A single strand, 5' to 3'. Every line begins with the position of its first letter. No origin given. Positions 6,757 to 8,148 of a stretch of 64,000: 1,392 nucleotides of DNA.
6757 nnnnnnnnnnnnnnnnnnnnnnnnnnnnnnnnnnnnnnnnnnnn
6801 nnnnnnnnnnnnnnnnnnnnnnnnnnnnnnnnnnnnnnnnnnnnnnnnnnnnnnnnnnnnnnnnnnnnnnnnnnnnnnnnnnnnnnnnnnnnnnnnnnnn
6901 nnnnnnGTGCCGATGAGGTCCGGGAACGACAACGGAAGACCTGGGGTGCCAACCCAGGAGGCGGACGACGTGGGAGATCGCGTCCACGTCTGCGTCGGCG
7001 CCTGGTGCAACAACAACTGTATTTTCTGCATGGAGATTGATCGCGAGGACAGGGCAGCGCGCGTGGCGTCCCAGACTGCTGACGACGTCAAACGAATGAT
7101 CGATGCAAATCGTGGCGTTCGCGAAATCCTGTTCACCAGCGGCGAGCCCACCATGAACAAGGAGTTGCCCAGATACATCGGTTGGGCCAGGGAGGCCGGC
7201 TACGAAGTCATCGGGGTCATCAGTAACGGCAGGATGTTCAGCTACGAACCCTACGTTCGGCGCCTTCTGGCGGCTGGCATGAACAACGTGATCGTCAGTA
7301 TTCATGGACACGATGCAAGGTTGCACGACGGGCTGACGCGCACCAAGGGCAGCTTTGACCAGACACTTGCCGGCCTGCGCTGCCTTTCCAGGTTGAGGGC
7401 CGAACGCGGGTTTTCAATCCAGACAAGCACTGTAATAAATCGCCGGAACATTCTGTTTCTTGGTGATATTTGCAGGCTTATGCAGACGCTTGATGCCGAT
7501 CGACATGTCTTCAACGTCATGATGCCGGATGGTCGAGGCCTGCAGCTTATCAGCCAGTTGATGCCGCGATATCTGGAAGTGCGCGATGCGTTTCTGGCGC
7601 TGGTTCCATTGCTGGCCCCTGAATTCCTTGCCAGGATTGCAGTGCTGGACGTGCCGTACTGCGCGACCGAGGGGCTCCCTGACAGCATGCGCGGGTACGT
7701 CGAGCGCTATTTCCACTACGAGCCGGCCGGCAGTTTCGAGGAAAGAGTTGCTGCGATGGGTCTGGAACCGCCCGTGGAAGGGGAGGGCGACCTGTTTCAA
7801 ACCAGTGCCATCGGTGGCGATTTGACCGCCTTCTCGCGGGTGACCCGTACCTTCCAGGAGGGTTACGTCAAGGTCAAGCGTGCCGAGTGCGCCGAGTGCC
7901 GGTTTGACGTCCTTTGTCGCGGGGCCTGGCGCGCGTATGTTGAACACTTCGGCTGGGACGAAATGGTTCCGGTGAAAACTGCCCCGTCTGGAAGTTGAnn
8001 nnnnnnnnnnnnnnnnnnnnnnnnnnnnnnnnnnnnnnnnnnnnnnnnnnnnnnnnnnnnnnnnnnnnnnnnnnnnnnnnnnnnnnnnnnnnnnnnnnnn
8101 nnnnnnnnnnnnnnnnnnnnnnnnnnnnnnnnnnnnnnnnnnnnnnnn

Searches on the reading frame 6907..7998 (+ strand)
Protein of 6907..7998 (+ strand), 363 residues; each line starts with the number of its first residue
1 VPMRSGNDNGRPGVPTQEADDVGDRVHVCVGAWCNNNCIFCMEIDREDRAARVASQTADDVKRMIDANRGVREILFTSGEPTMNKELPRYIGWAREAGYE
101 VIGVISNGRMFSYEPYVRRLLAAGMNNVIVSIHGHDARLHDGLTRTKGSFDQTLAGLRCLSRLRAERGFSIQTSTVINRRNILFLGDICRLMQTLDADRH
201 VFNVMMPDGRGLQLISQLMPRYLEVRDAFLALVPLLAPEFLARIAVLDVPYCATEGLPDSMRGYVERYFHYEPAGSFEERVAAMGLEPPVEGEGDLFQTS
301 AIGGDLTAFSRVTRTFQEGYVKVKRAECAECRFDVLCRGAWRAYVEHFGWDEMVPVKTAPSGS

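Call 7: search_protein_families(library=pfam, proteins=[window:6907-7998:+], max_evalue=0.01)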
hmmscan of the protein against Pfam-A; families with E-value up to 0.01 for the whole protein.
window:6907-7998:+ (363 aa): 1 family
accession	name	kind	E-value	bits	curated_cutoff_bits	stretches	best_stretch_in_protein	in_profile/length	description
PF04055.27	Radical_SAM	-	4.9e-17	63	29.5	1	30-164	3-140/166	Radical SAM superfamily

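Call 8: search_protein_families(library=ncbifam, proteins=[window:6907-7998:+], max_evalue=0.01)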
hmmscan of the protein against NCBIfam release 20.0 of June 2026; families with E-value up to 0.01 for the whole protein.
window:6907-7998:+ (363 aa): 43 families (the best 25 are shown)
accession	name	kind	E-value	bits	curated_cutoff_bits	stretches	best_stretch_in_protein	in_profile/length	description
NF038332.1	rSAM_rare_HxsC4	exception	6.1e-102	341.2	500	1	23-356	13-335/335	radical SAM protein HxsC4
TIGR04545.1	rSAM_ahbD_hemeb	equivalog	9.9e-21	74.5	500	1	31-220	7-190/339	heme b synthase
TIGR03977.1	rSAM_pair_HxsC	equivalog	1.3e-19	70.2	267.9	1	30-193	31-191/292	His-Xaa-Ser system radical SAM maturase HxsC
TIGR04546.1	rSAM_ahbC_deAc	equivalog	7.4e-17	61.2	650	1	30-217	45-225/390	12,18-didecarboxysiroheme deacetylase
TIGR04466.1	rSAM_BlsE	equivalog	1.4e-15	57.6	400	1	33-164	12-138/327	cytosylglucuronate decarboxylase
NF045574.1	sacti_mat_StsB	exception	3.4e-15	55.9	625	1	25-198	97-262/466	StsB family radical SAM/SPASM domain sactipeptide maturase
TIGR04317.1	W_rSAM_matur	equivalog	1e-14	54.4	380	1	26-207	6-186/349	tungsten cofactor oxidoreductase radical SAM maturase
TIGR02668.1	moaA_archaeal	equivalog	1.1e-14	54.1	325.25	1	26-158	12-141/303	GTP 3',8-cyclase MoaA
TIGR04054.1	rSAM_NirJ1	equivalog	1.9e-14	53.1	650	1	23-217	35-222/387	putative heme d1 biosynthesis radical SAM protein NirJ1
TIGR04251.1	SCM_rSAM_ScmF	equivalog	2.1e-14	53.7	400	1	32-215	12-192/353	SynChlorMet cassette radical SAM/SPASM protein ScmF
TIGR04053.2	TIGR04053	equivalog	9.9e-14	51.4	395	1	56-222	42-202/366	TIGR04053 family radical SAM/SPASM domain-containing protein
TIGR04055.1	rSAM_NirJ2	equivalog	1.2e-13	51.3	500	1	34-217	10-186/326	putative heme d1 biosynthesis radical SAM protein NirJ2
TIGR02666.1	moaA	equivalog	3.2e-13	49.3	284.05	1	26-164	12-154/336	GTP 3',8-cyclase MoaA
TIGR04347.1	pseudo_SAM_Halo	equivalog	6.2e-13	48.8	525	1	31-214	45-221/390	TIGR04347 family pseudo-SAM/SPASM protein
TIGR04051.1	rSAM_NirJ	equivalog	8.3e-13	48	515.45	1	34-213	12-184/354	heme d1 biosynthesis radical SAM protein NirJ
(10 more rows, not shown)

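Call 12: find_encoding_contigs(protein=window:6907-7998:+, flank=10000, max_places=6)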
Protein window:6907-7998:+ (363 aa): no gene with exactly this product is on record in the collection.

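Call 16: find_homologous_proteins(query=window:6907-7998:+, max_evalue=1e-10)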
Query window:6907-7998:+ (363 aa): 922 proteins with E <= 1e-10 among 4339 candidates; the best 120 are listed.
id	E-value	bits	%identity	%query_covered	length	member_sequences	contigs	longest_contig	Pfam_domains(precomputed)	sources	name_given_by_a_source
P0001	8.7e-247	836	100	99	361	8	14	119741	PF04055.28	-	-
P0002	3.8e-163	561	69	96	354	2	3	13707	PF04055.28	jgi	jgi:cyclic pyranopterin phosphate synthase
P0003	3.4e-158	545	66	96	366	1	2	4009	PF04055.28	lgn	-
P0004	3.7e-154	531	63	99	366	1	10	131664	PF04055.28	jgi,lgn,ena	-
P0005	4.2e-153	528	63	97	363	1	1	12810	PF04055.28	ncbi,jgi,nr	ncbi:MAG: radical SAM protein [Deltaproteobacteria bacterium]|nr:radical SAM protein [Deltaproteobac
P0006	4.1e-152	525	64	97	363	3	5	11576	PF04055.28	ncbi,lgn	-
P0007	3.4e-151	522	62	100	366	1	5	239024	PF04055.28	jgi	-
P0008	5.6e-151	521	64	94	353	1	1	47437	PF04055.28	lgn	-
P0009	3.7e-149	515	63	96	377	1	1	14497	PF04055.28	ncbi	-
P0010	3.9e-148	512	64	97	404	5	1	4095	PF04055.28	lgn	-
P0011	6.3e-148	511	64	94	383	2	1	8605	PF04055.28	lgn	-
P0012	1.9e-136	473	59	95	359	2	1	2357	PF04055.28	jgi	jgi:cyclic pyranopterin phosphate synthase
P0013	2.3e-134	466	59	98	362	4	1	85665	PF04055.28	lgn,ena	-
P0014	4.6e-132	459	58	95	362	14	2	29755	PF04055.28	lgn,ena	-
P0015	1.4e-131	457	58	96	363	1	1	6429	PF04055.28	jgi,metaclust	metaclust:\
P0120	2.8e-81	292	45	92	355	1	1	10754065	PF04055.28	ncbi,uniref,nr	ncbi:radical SAM protein HxsC4 [Sandaracinus amylolyticus]|uniref:radical SAM protein HxsC4 n=1 Tax=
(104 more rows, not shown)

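Call 17: find_encoding_contigs(protein=P0120, flank=10000, max_places=3)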
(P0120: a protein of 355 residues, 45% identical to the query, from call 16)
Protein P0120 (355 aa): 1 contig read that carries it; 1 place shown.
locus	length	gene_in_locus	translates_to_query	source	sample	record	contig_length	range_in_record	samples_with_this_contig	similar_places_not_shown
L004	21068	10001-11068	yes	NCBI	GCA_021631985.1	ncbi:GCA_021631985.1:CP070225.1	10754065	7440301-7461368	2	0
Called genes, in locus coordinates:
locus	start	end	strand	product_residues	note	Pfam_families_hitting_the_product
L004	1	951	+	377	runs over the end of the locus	-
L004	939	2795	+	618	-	PF04055:Radical_SAM, PF13489:Methyltransf_23 (weak), PF08241:Methyltransf_11 (weak), PF08242:Methyltransf_12 (weak), PF13649:Methyltransf_25 (weak)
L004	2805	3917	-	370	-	PF25539:Bestrophin_2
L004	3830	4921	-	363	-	-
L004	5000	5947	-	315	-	PF04467:DUF483 (weak)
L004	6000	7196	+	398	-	PF04055:Radical_SAM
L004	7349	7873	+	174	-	PF27806:HxsD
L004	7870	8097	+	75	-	-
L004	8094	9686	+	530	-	PF04055:Radical_SAM, PF13353:Fer4_12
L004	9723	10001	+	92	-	-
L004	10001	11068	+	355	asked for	PF04055:Radical_SAM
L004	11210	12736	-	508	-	PF07691:PA14, PF04616:Glyco_hydro_43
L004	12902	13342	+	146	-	PF00903:Glyoxalase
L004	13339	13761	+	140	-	-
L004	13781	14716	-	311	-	PF04055:Radical_SAM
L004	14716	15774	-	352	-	PF04055:Radical_SAM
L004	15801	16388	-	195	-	-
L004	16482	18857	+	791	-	PF11617:Cu-binding_MopE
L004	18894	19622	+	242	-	PF13532:2OG-FeII_Oxy_2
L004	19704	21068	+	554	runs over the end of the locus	-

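Call 18: find_encoding_contigs(protein=P0001, flank=10000, max_places=4)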
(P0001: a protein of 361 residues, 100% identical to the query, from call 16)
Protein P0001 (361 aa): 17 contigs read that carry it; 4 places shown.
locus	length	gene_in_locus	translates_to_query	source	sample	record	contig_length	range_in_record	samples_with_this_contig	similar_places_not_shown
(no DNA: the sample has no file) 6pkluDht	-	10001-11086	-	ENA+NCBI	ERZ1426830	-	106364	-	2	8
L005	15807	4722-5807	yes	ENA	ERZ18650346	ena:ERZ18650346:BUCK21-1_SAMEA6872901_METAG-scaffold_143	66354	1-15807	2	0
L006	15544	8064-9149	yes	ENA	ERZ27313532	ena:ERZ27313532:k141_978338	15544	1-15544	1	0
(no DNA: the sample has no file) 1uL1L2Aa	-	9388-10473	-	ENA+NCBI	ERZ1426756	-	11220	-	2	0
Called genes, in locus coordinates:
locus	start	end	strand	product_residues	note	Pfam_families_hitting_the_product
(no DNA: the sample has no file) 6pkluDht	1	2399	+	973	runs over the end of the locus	PF08471:Ribonuc_red_2_N, PF02867:Ribonuc_red_lgC, PF12637:TSCPD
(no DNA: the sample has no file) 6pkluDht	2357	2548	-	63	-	-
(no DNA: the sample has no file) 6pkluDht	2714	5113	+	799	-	PF02737:3HCDH_N, PF00725:3HCDH, PF00378:ECH_1, PF16113:ECH_2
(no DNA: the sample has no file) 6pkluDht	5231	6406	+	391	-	PF00108:Thiolase_N, PF00109:ketoacyl-synt (weak), PF02803:Thiolase_C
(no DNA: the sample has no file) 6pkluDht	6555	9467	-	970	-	PF00037:Fer4 (weak), PF02543:Carbam_trans_N, PF16861:Carbam_trans_C, PF04055:Radical_SAM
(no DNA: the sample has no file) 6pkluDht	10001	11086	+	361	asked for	PF04055:Radical_SAM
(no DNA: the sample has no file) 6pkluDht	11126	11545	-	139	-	PF02823:ATP-synt_DE_N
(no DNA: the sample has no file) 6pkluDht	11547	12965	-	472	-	PF02874:ATP-synt_ab_N, PF00006:ATP-synt_ab, PF22919:ATP-synt_VA_C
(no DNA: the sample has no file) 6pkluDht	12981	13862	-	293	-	PF00231:ATP-synt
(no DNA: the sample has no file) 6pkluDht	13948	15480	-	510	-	PF02874:ATP-synt_ab_N, PF00006:ATP-synt_ab, PF00306:ATP-synt_ab_C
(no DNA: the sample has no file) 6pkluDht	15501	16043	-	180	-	PF00213:OSCP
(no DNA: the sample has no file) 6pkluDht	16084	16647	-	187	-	PF00430:ATP-synt_B (weak)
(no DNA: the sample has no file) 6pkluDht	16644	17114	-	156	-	PF00430:ATP-synt_B (weak)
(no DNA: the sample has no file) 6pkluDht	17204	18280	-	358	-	PF01883:FeS_assembly_P, PF10609:ParA, PF13614:AAA_31, PF01656:CbiA, PF09140:MipZ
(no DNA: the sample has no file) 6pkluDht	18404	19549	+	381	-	PF00266:Aminotran_5, PF01212:Beta_elim_lyase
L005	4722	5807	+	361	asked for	PF04055:Radical_SAM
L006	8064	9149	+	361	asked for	PF04055:Radical_SAM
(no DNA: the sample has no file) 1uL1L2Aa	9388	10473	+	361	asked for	PF04055:Radical_SAM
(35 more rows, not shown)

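Call 20: search_protein_families(library=ncbifam, proteins=[L004:939-2795:+, L004:6000-7196:+, L004:7349-7873:+, L004:7870-8097:+, L004:8094-9686:+, L004:9723-10001:+, L004:13781-14716:-, L004:14716-15774:-], max_evalue=0.00001)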
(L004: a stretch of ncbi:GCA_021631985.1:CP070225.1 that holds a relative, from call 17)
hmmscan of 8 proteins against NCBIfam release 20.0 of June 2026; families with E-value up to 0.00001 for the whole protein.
L004:939-2795:+ (618 aa): 32 families (the best 25 are shown)
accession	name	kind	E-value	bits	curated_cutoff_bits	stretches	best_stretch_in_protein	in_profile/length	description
NF038332.1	rSAM_rare_HxsC4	exception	2.2e-23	82.9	500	1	14-220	16-231/335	radical SAM protein HxsC4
TIGR02668.1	moaA_archaeal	equivalog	1.2e-17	63.9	325.25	1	16-208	14-211/303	GTP 3',8-cyclase MoaA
TIGR02109.1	PQQ_syn_pqqE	equivalog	2.4e-17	62.9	381.35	1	15-219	10-217/358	pyrroloquinoline quinone biosynthesis protein PqqE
NF045574.1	sacti_mat_StsB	exception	8.6e-17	61.1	625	1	18-164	102-250/466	StsB family radical SAM/SPASM domain sactipeptide maturase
TIGR04051.1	rSAM_NirJ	equivalog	1e-16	60.9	515.45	1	22-168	12-161/354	heme d1 biosynthesis radical SAM protein NirJ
TIGR04347.1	pseudo_SAM_Halo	equivalog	1.8e-16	60.4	525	1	19-194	45-223/390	TIGR04347 family pseudo-SAM/SPASM protein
TIGR04546.1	rSAM_ahbC_deAc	equivalog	5.6e-16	58.3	650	1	20-170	47-200/390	12,18-didecarboxysiroheme deacetylase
TIGR03962.1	mycofact_rSAM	equivalog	2.1e-15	56.7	265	1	18-201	18-203/339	mycofactocin radical SAM maturase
TIGR02495.1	NrdG2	equivalog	3.1e-15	56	131.15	1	9-152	13-160/193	anaerobic ribonucleoside-triphosphate reductase activating protein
TIGR04545.1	rSAM_ahbD_hemeb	equivalog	1.3e-14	54.4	500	1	18-175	6-167/339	heme b synthase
TIGR03977.1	rSAM_pair_HxsC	equivalog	3.4e-14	52.4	267.9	1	19-169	32-189/292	His-Xaa-Ser system radical SAM maturase HxsC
TIGR04133.1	rSAM_w_lipo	hypoth_equivalog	8.6e-14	51.2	425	1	22-187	34-206/350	TIGR04133 family radical SAM/SPASM protein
TIGR04317.1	W_rSAM_matur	equivalog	4.8e-13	49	380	1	12-168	4-169/349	tungsten cofactor oxidoreductase radical SAM maturase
TIGR04466.1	rSAM_BlsE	equivalog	1.4e-12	47.7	400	1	12-164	3-156/327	cytosylglucuronate decarboxylase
TIGR04251.1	SCM_rSAM_ScmF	equivalog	1.4e-12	47.7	400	1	20-195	12-194/353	SynChlorMet cassette radical SAM/SPASM protein ScmF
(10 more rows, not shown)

L004:6000-7196:+ (398 aa): 4 families
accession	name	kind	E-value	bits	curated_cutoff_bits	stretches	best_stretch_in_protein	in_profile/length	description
NF033668.1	rSAM_PA0069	hypoth_equivalog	1.5e-24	86.7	360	1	151-336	59-243/348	PA0069 family radical SAM protein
TIGR04470.1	rSAM_mob_pairB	equivalog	2.4e-17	63.2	410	1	132-326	2-183/285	radical SAM mobile pair protein B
NF038135.1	rSAM_Rv2578c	equivalog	7.5e-17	61.3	430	1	131-327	40-238/317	Rv2578c family radical SAM protein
NF038136.1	rSAM_Rv_intein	exception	4.9e-11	42.2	700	1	192-329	358-500/574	intein-containing Rv2578c family radical SAM protein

L004:7349-7873:+ (174 aa): 1 family
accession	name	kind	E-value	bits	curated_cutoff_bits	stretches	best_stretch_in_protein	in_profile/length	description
TIGR03976.1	chp_LLNDYxLRE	equivalog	3.5e-13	49.7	50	1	25-112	1-86/90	His-Xaa-Ser system protein HxsD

L004:7870-8097:+ (75 aa): 1 family
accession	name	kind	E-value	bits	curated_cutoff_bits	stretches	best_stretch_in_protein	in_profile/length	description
NF038315.1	HxsD_rel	equivalog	1e-17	64.1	41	1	4-66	1-62/62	HxsD-like protein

L004:8094-9686:+ (530 aa): 39 families (the best 25 are shown)
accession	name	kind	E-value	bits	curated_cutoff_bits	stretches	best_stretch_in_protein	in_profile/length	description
TIGR03978.1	rSAM_paired_1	equivalog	8.5e-163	542.4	370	1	27-505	2-466/466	His-Xaa-Ser system radical SAM maturase HxsB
TIGR04064.1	rSAM_nif11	equivalog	2.5e-32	112.2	518.7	1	108-233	81-207/459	nif11-like peptide radical SAM maturase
NF047865.1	rSAM_PapB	equivalog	6.8e-31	107.7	340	1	109-455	7-315/330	PapB family radical SAM/SPASM ranthipeptide maturase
TIGR03906.1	quino_hemo_SAM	equivalog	7e-29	100.8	453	1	108-233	97-224/467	quinohemoprotein amine dehydrogenase maturation protein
TIGR04068.1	rSAM_ocin_clost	equivalog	1.8e-28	99.7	500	1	108-263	87-236/462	Cys-rich peptide radical SAM maturase CcpM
TIGR03974.1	rSAM_six_Cys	equivalog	1.1e-27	97.1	425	1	109-469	101-430/451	thioether cross-link-forming SCIFF peptide maturase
NF040492.1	not_ScfB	exception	1.6e-26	93.2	855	1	109-453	99-412/450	ScfB-related radical SAM/SPASM orphan maturase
NF035951.1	rSAM_RumMC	equivalog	5e-21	74.9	720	1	108-231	115-240/510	RumMC family radical SAM sactipeptide maturase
TIGR03942.1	sulfatase_rSAM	equivalog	1.7e-19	70.1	349.45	1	111-232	7-130/363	anaerobic sulfatase maturase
NF038170.1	lachnocin_rSAM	equivalog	3.6e-17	62.4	550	1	109-235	80-208/440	lachnocin radical SAM maturase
NF038107.1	rSAM_NF038107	equivalog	4.8e-17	61.8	600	1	36-233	15-216/444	Cys-every-fifth radical SAM/SPASM peptide maturase CefB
TIGR04163.1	rSAM_cobopep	equivalog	1.7e-16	60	375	1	67-494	27-423/428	peptide-modifying radical SAM enzyme CbpB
NF010321.0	PRK13758.1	equivalog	2.5e-16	59.8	441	1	113-487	13-359/370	anaerobic sulfatase-maturase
TIGR04083.1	rSAM_pep_methan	hypoth_equivalog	1.2e-15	57.3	300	1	108-232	3-122/376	TIGR04083 family peptide-modifying radical SAM enzyme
TIGR04280.1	geopep_mat_rSAM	hypoth_equivalog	8.7e-15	54.6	400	1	106-231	85-211/428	geopeptide radical SAM maturase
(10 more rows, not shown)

L004:9723-10001:+ (92 aa): 2 families
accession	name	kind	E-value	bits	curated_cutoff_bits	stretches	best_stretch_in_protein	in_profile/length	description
NF038313.3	HisXaaSer_A4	exception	1.5e-33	115.5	55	1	8-92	2-93/93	His-Xaa-Ser repeat protein HxsA4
NF038329.2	gly_rich_SclB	equivalog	6.5e-06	25.3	325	1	54-88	120-154/442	LPXTG-anchored collagen-like adhesin Scl2/SclB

L004:13781-14716:- (311 aa): 32 families (the best 25 are shown)
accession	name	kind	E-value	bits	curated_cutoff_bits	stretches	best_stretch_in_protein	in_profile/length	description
TIGR03977.1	rSAM_pair_HxsC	equivalog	4.7e-25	88.1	267.9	1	7-229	29-257/292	His-Xaa-Ser system radical SAM maturase HxsC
TIGR04303.1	GeoRSP_rSAM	equivalog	7.5e-19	68.4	400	1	10-160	12-162/325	GeoRSP system radical SAM/SPASM protein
TIGR04545.1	rSAM_ahbD_hemeb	equivalog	1.9e-17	63.7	500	1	8-198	5-195/339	heme b synthase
TIGR02109.1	PQQ_syn_pqqE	equivalog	4.3e-17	62.1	381.35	1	11-159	15-166/358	pyrroloquinoline quinone biosynthesis protein PqqE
TIGR04055.1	rSAM_NirJ2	equivalog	1.1e-16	61.3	500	1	12-206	9-202/326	putative heme d1 biosynthesis radical SAM protein NirJ2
NF038332.1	rSAM_rare_HxsC4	exception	1.3e-15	57.4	500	1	13-234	24-245/335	radical SAM protein HxsC4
TIGR02666.1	moaA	equivalog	1.7e-15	56.8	284.05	1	9-164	16-182/336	GTP 3',8-cyclase MoaA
NF045574.1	sacti_mat_StsB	exception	2.4e-15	56.4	625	1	6-161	99-255/466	StsB family radical SAM/SPASM domain sactipeptide maturase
TIGR02668.1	moaA_archaeal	equivalog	5e-15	55.3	325.25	1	8-161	15-172/303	GTP 3',8-cyclase MoaA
TIGR04054.1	rSAM_NirJ1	equivalog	4.1e-14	52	650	1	8-207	41-243/387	putative heme d1 biosynthesis radical SAM protein NirJ1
TIGR04053.2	TIGR04053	equivalog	1e-13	51.3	395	1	9-158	14-169/366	TIGR04053 family radical SAM/SPASM domain-containing protein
NF045646.2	rSAM_Se_TrsS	equivalog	1.3e-13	50.3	490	1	7-254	90-337/441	radical SAM (seleno)protein TrsS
TIGR04546.1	rSAM_ahbC_deAc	equivalog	1.4e-13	50.4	650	1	9-155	45-193/390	12,18-didecarboxysiroheme deacetylase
NF038283.1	viperin_w_prok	equivalog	1.5e-13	50.6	180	1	9-153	8-168/281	viperin family antiviral radical SAM protein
TIGR04051.1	rSAM_NirJ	equivalog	2.9e-13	49.5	515.45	1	9-161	8-162/354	heme d1 biosynthesis radical SAM protein NirJ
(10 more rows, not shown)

L004:14716-15774:- (352 aa): 28 families (the best 25 are shown)
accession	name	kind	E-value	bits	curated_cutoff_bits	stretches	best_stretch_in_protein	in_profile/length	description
NF038332.1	rSAM_rare_HxsC4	exception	6.4e-27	94.6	500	1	3-220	15-242/335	radical SAM protein HxsC4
TIGR03977.1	rSAM_pair_HxsC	equivalog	1e-23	83.7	267.9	1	4-256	27-287/292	His-Xaa-Ser system radical SAM maturase HxsC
TIGR02668.1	moaA_archaeal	equivalog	4.6e-16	58.7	325.25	1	6-147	14-158/303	GTP 3',8-cyclase MoaA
TIGR04103.1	rSAM_nif11_3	equivalog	6.5e-16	57.9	725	1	4-211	7-217/412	nif11-class peptide radical SAM maturase 3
TIGR04051.1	rSAM_NirJ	equivalog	7.1e-15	54.8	515.45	1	33-171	39-173/354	heme d1 biosynthesis radical SAM protein NirJ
TIGR04466.1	rSAM_BlsE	equivalog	8.7e-14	51.7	400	1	39-182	42-184/327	cytosylglucuronate decarboxylase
TIGR02666.1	moaA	equivalog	1.4e-13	50.5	284.05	1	6-148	14-166/336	GTP 3',8-cyclase MoaA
TIGR04545.1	rSAM_ahbD_hemeb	equivalog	3.5e-13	49.7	500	1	10-178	8-181/339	heme b synthase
TIGR04303.1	GeoRSP_rSAM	equivalog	3.8e-13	49.7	400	1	8-167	11-170/325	GeoRSP system radical SAM/SPASM protein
TIGR04053.2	TIGR04053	equivalog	4e-13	49.4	395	1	35-183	47-197/366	TIGR04053 family radical SAM/SPASM domain-containing protein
TIGR03962.1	mycofact_rSAM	equivalog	1.2e-12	47.7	265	1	10-167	20-179/339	mycofactocin radical SAM maturase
NF001199.0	PRK00164.2-1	equivalog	1.6e-12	47.2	231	1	6-144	16-156/308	GTP 3',8-cyclase MoaA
TIGR03913.1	rad_SAM_trio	equivalog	2.4e-11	42.7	591.75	1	11-185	28-203/477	GDL motif peptide-associated radical SAM/SPASM maturase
TIGR04133.1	rSAM_w_lipo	hypoth_equivalog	4.9e-11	42.2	425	1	20-183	49-211/350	TIGR04133 family radical SAM/SPASM protein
NF049973.1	radical_Rv1681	equivalog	6.7e-11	41.7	380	1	11-181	81-256/326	Rv1681 family radical SAM protein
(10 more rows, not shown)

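Call 48: search_solved_structures(query=window:6907-7998:+, max_evalue=0.001)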
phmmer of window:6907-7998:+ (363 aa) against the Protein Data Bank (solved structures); distinct sequences matched with E-value up to 0.001: 5.
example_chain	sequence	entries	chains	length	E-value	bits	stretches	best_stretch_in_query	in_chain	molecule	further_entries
7vob_C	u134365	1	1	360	5.9e-13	51.9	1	30-164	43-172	Cytosylglucuronate decarboxylase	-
7voc_C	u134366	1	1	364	6e-13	51.9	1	30-164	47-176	Cytosylglucuronate decarboxylase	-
7tol_A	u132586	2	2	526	1.4e-07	34.2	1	29-134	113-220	glycerol dibiphytanyl glycerol tetraether - macrocyclic archaeol synthase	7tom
1tv7_A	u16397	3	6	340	0.00014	24.3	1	29-143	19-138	Molybdenum cofactor biosynthesis protein A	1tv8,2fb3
2fb2_A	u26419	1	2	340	0.00017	24.1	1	30-143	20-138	Molybdenum cofactor biosynthesis protein A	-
